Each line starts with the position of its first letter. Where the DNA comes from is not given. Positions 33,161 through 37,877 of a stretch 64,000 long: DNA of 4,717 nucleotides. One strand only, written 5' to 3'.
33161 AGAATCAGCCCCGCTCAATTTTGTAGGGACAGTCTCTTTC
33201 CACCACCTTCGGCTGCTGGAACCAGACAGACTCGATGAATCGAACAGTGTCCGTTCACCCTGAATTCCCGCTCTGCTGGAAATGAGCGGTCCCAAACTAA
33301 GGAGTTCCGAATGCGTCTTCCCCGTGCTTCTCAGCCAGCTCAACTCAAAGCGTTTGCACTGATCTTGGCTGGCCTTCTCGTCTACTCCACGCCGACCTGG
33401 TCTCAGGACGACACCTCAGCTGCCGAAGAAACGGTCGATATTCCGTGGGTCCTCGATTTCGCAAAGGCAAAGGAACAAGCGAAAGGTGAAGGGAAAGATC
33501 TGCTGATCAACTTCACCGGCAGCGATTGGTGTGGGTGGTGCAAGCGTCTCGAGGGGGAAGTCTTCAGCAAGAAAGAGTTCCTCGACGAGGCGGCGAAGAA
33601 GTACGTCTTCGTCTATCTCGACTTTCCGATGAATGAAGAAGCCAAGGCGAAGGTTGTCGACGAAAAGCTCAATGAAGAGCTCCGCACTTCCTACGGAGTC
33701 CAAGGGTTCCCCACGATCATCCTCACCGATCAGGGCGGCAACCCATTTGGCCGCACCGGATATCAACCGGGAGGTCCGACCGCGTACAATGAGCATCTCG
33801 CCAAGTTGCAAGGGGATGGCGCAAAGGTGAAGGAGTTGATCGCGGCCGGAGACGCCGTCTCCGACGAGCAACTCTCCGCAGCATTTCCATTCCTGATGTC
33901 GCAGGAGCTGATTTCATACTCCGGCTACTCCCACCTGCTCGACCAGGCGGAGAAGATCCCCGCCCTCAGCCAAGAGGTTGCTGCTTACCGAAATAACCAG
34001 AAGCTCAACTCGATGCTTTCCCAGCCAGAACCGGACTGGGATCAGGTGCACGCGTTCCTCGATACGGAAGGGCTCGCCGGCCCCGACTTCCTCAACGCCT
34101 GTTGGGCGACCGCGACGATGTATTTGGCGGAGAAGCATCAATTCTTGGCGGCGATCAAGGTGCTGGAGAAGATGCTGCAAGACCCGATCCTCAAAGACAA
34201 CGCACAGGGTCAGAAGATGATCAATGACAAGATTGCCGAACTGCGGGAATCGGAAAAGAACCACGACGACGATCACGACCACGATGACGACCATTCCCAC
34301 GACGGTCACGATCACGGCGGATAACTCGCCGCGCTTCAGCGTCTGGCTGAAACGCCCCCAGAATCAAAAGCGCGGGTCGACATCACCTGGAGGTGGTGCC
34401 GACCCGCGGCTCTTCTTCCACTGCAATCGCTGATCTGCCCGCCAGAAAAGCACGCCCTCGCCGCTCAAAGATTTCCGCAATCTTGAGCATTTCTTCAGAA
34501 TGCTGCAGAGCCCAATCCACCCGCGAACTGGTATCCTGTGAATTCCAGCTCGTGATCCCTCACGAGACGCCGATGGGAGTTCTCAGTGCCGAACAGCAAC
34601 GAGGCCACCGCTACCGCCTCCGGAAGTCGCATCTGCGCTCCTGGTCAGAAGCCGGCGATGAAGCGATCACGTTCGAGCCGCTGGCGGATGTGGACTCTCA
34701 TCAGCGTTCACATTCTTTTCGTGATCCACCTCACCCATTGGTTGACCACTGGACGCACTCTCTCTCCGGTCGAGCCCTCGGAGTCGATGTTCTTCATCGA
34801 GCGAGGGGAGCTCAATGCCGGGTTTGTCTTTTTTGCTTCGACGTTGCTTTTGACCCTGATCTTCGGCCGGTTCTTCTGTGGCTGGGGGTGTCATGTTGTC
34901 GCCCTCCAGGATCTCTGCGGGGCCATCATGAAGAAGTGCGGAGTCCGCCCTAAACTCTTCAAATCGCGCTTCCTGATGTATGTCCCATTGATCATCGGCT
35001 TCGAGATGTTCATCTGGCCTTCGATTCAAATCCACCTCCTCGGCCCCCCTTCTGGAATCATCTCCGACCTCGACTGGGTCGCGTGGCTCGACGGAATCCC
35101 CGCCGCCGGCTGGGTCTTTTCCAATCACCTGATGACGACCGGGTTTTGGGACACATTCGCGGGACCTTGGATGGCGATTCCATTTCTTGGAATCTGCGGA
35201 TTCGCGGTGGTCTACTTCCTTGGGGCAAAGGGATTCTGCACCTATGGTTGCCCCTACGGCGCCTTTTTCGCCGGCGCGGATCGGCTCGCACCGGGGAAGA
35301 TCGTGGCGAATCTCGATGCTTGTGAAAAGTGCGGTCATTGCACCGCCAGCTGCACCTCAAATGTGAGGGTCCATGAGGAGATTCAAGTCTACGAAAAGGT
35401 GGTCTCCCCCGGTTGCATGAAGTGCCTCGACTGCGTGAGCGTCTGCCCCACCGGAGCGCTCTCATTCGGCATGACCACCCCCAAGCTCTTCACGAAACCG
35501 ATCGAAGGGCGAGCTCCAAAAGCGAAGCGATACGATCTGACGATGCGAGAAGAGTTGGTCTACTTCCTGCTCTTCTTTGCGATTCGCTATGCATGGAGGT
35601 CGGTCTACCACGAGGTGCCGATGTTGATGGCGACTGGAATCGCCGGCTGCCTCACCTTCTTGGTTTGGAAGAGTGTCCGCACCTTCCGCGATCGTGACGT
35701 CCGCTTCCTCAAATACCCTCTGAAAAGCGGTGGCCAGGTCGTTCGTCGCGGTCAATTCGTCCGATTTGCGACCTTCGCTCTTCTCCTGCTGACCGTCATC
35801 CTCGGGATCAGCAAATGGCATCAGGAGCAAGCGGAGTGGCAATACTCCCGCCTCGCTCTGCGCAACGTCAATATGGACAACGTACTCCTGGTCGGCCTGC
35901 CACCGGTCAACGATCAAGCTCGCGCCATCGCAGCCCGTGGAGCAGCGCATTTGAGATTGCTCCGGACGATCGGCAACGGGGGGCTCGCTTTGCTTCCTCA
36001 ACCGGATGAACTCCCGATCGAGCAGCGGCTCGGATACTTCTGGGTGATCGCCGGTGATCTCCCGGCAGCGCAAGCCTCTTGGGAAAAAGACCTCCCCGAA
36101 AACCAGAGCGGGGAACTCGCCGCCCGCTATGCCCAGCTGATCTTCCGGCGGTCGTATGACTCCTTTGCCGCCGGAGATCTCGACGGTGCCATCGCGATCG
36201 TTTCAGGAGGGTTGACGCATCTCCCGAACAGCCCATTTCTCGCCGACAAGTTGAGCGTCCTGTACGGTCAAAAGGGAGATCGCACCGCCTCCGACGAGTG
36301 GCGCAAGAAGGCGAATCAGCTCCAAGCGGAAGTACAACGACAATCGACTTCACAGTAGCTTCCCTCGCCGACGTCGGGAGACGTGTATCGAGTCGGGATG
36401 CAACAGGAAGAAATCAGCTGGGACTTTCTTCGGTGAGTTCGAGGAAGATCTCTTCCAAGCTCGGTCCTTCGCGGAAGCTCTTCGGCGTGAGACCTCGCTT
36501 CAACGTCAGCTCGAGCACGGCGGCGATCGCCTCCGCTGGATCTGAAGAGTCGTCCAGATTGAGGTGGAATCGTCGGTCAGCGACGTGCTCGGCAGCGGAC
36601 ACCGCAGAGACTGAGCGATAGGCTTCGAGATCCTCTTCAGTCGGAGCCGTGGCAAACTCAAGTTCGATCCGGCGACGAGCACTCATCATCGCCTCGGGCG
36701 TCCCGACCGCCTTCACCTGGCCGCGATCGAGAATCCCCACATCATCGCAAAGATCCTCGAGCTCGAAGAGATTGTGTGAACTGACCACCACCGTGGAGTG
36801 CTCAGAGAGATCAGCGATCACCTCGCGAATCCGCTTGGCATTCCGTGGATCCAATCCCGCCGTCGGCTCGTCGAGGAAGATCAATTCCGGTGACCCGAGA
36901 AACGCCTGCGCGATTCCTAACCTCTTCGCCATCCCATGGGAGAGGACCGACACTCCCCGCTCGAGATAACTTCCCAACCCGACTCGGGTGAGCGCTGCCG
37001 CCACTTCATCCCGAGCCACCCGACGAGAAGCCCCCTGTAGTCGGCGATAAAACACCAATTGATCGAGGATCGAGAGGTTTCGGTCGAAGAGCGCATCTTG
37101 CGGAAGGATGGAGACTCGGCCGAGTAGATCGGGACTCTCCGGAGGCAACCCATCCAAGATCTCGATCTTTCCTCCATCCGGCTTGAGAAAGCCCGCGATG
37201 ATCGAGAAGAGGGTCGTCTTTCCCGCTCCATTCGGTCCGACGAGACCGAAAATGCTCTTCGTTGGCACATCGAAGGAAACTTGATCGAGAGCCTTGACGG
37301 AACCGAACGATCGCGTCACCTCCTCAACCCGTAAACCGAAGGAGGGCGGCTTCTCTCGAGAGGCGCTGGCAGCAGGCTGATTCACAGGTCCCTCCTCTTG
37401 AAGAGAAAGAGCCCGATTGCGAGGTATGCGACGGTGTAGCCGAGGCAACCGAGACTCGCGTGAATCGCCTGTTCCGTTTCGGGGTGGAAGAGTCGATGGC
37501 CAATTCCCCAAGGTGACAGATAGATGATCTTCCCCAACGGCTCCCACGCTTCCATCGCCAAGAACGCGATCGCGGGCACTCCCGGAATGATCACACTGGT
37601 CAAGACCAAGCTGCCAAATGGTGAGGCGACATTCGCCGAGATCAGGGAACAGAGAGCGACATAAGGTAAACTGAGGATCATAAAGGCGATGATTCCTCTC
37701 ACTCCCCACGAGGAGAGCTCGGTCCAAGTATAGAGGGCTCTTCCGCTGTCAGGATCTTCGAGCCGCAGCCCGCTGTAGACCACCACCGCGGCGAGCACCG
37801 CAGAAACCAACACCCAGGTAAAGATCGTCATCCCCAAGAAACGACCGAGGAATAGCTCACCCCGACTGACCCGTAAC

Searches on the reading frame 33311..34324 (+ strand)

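Call 60: search_protein_families(library=pfam, proteins=[window:33311-34324:+], max_evalue=0.0001)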
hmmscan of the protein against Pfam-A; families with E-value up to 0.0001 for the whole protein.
window:33311-34324:+ (337 aa): 4 families
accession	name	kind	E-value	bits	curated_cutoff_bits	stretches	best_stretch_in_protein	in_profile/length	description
PF13098.12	Thioredoxin_2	-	2e-13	51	27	1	57-153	1-96/104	Thioredoxin-like domain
PF13899.12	Thioredoxin_7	-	1.6e-11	44.6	27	1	46-137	2-79/83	Thioredoxin-like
PF00085.26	Thioredoxin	-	1.3e-07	32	23.5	1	59-146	16-86/103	Thioredoxin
PF03190.21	Thioredox_DsbH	-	2.5e-06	28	27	1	44-162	20-132/163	Protein of unknown function, DUF255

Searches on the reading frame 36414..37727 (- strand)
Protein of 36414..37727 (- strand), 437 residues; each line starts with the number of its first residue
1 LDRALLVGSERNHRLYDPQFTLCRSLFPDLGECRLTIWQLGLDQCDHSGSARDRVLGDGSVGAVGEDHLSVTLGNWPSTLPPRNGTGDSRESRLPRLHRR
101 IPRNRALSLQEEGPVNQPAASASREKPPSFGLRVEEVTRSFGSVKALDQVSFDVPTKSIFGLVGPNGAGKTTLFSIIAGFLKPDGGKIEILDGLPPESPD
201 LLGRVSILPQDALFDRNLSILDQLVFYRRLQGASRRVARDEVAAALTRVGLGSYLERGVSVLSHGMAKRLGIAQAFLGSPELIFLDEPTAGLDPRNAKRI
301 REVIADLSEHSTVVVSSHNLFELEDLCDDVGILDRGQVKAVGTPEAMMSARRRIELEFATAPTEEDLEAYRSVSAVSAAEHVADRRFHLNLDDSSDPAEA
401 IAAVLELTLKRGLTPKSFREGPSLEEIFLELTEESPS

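Call 60: search_protein_families(library=pfam, proteins=[window:36414-37727:-], max_evalue=0.0001)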
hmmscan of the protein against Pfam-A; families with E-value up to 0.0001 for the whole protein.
window:36414-37727:- (437 aa): 3 families
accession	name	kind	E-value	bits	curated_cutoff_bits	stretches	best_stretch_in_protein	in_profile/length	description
PF00005.33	ABC_tran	-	1.9e-28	100.2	25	1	147-290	1-137/137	ABC transporter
PF13304.12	AAA_21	-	1.1e-15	58.9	27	1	245-323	221-303/304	AAA domain, putative AbiEii toxin, Type IV TA system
PF02463.25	SMC_N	-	1.8e-05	24.7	40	0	282-324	161-203/220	RecF/RecN/SMC N terminal domain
